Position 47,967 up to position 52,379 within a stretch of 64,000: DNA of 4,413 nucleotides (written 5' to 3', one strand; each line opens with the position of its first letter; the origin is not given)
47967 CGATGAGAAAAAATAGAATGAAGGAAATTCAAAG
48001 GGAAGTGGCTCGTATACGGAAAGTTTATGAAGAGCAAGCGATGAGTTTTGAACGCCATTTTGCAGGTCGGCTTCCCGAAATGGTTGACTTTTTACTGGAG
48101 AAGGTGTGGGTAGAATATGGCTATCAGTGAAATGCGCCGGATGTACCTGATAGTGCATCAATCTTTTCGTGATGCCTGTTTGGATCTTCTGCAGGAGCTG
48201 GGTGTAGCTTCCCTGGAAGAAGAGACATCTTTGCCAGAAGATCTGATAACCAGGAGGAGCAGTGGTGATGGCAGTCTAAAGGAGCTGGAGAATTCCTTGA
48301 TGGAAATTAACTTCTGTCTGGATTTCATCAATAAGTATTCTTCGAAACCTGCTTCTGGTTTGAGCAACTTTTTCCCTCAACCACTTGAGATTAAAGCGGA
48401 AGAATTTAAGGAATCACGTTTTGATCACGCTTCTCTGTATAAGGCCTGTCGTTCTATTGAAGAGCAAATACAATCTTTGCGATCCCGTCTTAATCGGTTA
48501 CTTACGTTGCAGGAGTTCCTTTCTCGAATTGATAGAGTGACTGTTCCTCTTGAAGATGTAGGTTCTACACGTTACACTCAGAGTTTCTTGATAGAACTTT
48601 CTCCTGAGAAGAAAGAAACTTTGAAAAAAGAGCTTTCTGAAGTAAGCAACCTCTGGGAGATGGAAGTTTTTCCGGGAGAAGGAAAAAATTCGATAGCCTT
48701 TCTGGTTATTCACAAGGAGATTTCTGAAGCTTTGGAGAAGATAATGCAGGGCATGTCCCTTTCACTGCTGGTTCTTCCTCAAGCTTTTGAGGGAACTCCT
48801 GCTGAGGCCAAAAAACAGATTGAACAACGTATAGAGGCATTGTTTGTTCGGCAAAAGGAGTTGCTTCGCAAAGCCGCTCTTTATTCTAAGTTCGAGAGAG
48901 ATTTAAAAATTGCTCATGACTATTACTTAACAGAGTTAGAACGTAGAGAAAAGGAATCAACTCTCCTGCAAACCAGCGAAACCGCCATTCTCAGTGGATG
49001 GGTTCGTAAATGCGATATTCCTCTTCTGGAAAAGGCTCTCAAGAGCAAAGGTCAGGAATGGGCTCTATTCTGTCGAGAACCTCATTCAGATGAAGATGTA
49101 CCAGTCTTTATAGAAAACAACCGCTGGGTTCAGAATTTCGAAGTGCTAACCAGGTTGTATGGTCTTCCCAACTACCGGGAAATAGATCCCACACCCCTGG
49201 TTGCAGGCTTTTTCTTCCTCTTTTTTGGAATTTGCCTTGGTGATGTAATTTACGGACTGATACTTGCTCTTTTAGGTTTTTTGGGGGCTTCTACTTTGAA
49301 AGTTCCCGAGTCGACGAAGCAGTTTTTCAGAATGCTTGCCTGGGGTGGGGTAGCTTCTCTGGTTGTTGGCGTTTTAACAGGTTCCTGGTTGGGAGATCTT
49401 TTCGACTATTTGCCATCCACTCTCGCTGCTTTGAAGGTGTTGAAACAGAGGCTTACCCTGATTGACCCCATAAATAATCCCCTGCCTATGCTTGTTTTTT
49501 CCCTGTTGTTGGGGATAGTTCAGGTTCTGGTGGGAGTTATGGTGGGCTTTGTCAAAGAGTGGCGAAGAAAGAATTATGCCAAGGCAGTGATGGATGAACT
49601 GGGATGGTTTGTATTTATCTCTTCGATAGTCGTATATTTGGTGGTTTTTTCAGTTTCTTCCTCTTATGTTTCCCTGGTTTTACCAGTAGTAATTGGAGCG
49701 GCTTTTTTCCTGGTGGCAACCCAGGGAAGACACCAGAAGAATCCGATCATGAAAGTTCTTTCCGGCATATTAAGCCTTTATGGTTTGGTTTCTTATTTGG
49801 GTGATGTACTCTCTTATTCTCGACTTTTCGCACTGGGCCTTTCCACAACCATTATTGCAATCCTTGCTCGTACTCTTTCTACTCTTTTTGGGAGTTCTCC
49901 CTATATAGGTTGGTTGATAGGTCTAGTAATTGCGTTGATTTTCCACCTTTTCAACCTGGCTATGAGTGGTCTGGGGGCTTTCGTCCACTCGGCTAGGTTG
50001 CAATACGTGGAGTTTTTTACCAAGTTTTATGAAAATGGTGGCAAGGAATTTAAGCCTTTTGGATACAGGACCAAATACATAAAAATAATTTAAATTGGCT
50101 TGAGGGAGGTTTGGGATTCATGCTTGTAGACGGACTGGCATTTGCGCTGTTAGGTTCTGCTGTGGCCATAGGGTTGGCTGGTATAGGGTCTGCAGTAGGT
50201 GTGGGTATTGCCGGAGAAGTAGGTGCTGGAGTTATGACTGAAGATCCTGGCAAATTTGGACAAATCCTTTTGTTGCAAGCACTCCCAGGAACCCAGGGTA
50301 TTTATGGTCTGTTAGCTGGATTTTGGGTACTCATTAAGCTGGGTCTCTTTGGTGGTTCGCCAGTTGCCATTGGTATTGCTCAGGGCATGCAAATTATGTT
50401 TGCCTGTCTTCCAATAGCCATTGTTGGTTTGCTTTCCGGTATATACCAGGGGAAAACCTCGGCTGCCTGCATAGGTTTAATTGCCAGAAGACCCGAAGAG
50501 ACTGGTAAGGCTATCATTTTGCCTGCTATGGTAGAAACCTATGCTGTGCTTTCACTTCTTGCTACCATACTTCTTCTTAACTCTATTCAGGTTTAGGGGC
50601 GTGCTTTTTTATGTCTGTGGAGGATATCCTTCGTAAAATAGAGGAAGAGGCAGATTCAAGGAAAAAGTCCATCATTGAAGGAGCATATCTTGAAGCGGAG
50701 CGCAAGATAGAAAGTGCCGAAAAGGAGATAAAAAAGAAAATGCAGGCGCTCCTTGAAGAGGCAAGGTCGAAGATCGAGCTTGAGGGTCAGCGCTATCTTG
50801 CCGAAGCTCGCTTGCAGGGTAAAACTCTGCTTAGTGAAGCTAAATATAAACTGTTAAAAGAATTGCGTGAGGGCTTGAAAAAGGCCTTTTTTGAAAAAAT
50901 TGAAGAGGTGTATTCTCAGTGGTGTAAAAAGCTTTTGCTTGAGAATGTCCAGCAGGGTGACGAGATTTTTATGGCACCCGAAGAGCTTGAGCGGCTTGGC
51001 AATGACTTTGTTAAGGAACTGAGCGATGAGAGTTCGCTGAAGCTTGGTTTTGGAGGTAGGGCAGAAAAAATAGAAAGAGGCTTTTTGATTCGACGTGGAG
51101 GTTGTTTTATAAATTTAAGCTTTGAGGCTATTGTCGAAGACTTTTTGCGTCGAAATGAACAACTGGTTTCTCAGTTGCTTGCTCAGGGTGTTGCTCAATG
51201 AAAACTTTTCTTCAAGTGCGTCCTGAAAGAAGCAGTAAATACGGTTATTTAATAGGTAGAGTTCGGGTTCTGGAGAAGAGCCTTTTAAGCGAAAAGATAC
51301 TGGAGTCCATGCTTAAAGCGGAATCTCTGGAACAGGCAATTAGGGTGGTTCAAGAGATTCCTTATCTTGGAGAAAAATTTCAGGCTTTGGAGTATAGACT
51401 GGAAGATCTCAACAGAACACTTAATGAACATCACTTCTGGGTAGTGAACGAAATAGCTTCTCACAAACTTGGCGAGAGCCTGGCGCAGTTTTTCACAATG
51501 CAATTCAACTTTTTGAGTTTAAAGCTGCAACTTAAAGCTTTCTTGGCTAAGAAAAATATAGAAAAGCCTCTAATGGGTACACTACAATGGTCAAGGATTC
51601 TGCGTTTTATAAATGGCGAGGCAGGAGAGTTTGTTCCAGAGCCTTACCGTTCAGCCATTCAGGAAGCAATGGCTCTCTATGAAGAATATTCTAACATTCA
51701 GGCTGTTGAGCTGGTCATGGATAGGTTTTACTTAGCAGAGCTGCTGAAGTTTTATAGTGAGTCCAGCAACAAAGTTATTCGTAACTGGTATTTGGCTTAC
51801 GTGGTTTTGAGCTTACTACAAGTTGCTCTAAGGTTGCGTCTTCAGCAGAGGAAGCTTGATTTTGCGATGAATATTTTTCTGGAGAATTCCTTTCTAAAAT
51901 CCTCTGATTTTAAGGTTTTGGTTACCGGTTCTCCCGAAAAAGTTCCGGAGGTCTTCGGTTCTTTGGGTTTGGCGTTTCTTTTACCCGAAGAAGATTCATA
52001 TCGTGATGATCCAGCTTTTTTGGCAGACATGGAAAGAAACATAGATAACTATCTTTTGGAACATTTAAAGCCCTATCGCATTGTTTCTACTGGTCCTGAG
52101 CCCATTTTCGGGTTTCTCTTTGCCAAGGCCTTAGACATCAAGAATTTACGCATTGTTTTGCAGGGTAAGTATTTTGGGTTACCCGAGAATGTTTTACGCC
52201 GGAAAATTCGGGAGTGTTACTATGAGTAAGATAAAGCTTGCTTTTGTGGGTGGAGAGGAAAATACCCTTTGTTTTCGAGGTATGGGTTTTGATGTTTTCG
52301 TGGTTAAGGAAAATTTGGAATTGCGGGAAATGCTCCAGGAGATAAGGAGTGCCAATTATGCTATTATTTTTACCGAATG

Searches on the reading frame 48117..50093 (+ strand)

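Call 31: search_protein_families(library=pfam, proteins=[window:48117-50093:+], max_evalue=0.00001)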
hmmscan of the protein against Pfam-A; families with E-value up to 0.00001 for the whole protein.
window:48117-50093:+ (658 aa): 1 family
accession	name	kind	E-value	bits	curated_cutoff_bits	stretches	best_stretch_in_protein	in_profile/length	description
PF01496.24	V_ATPase_I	-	4.6e-27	94.8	30.7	2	197-389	214-412/815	V-type ATPase 116kDa subunit family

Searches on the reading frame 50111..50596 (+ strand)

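Call 31: search_protein_families(library=pfam, proteins=[window:50111-50596:+], max_evalue=0.00001)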
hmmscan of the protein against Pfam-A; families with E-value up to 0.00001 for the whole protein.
window:50111-50596:+ (161 aa): 1 family
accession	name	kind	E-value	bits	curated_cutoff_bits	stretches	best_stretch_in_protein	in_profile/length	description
PF00137.26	ATP-synt_C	-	1.8e-29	102.2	24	2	14-72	1-59/60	ATP synthase subunit C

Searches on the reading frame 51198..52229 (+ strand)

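Call 31: search_protein_families(library=pfam, proteins=[window:51198-52229:+], max_evalue=0.00001)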
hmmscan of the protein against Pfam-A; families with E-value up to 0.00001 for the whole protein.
window:51198-52229:+ (343 aa): 1 family
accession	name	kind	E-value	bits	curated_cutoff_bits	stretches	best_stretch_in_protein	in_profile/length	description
PF01992.21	vATP-synt_AC39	-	1.5e-35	123.6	29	1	19-334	2-337/339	ATP synthase (C/AC39) subunit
